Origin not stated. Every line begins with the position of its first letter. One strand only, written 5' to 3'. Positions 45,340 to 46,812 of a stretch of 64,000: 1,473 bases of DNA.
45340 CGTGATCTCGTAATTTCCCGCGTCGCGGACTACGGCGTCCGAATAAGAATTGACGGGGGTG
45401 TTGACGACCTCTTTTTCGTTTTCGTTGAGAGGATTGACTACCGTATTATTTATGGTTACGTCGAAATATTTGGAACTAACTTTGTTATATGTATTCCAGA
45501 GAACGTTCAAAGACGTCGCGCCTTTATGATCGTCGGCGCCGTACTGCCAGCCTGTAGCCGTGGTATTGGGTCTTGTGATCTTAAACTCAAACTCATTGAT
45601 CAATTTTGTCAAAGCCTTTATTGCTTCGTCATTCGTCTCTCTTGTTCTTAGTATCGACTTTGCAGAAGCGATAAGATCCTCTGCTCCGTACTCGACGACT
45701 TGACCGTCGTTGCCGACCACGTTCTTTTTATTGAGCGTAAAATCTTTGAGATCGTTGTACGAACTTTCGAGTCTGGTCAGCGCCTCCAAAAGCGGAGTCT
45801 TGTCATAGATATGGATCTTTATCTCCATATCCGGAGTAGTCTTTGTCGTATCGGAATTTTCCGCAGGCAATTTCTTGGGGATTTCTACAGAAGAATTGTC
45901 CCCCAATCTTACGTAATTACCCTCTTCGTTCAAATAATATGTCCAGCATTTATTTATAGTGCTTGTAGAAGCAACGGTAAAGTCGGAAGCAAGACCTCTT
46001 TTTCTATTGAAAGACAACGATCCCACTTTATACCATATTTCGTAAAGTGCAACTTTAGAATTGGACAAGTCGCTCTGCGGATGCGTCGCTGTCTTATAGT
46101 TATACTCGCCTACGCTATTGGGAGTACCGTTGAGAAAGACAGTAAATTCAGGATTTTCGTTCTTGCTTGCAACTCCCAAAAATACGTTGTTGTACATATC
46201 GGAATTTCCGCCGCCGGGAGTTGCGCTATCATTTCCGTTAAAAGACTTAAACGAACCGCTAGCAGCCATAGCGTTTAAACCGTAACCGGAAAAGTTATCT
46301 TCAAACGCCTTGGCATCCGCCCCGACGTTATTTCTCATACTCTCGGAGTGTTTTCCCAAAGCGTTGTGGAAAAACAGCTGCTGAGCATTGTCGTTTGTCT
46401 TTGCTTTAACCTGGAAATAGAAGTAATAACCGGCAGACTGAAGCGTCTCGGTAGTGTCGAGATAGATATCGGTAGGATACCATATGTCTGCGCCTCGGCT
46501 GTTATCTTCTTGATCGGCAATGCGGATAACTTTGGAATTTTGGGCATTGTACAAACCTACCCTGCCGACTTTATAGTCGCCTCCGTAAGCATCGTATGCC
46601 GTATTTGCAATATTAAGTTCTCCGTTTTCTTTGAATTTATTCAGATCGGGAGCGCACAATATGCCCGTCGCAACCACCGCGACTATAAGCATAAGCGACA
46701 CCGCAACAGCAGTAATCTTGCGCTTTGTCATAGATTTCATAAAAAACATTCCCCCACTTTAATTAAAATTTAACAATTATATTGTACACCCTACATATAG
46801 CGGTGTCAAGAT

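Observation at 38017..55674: Tandem pair of collinear giant (2910 and ~2700 aa) tail-anchored surface proteins built from alternating MBG-like and YDG-like repeats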

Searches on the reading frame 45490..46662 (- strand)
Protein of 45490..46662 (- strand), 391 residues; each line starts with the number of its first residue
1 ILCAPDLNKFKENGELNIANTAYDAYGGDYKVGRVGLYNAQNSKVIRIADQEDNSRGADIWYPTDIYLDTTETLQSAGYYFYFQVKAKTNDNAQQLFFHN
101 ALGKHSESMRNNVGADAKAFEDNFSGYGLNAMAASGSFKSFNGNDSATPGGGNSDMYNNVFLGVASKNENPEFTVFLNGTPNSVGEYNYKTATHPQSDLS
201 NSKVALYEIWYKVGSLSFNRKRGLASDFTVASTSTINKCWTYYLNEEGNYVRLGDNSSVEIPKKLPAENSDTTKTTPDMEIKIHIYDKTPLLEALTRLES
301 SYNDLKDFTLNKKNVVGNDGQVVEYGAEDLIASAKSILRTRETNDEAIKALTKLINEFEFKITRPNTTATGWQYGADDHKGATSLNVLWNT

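Call 22: search_protein_representatives(protein=window:45490-46662:-)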
Query: 391 residues. Proteins with E-value up to 0.001 (for the whole library): 15; up to 1e-10: 6; up to 1e-30: 2. The best 15 are listed.
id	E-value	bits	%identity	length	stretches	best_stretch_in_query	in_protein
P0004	2.6e-74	267.0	46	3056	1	1-389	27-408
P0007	1.1e-32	130.1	40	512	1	1-368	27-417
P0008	5.3e-30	121.2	36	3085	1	1-375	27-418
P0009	5.1e-20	88.4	32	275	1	179-390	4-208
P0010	4.7e-14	68.7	32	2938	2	1-190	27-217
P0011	1.1e-12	64.3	30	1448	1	119-390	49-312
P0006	1.8e-10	56.9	30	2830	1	2-386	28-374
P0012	2.6e-08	49.9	29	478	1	35-362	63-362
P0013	5.2e-08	48.8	30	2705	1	15-381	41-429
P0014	9.7e-08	48.0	27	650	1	38-376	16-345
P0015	8.6e-05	38.3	36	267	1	16-134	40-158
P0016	1.3e-04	37.7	35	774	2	59-198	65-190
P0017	2.2e-04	36.9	33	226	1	38-137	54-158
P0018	2.4e-04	36.8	33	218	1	23-109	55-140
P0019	6.9e-04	35.3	30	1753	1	9-371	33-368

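Call 36: find_encoding_contigs(protein=P0010, flank=6000, max_places=2)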
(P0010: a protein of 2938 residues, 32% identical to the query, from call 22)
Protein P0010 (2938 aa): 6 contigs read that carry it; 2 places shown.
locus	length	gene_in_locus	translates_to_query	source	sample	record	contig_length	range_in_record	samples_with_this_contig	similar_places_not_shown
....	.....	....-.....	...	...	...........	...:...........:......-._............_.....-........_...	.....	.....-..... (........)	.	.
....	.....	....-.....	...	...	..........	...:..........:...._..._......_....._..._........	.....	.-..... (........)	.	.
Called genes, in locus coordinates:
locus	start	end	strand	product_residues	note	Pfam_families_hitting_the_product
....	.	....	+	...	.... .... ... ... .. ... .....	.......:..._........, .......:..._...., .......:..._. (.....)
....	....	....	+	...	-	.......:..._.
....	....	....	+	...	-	-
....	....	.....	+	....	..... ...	-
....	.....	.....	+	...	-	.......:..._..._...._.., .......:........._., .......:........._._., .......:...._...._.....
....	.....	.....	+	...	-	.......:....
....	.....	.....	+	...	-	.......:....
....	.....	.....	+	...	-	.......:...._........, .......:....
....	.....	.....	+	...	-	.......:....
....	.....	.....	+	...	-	-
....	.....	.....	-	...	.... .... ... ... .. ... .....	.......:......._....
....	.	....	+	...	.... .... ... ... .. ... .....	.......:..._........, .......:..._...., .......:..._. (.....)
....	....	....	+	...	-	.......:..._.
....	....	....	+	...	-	-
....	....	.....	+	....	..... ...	-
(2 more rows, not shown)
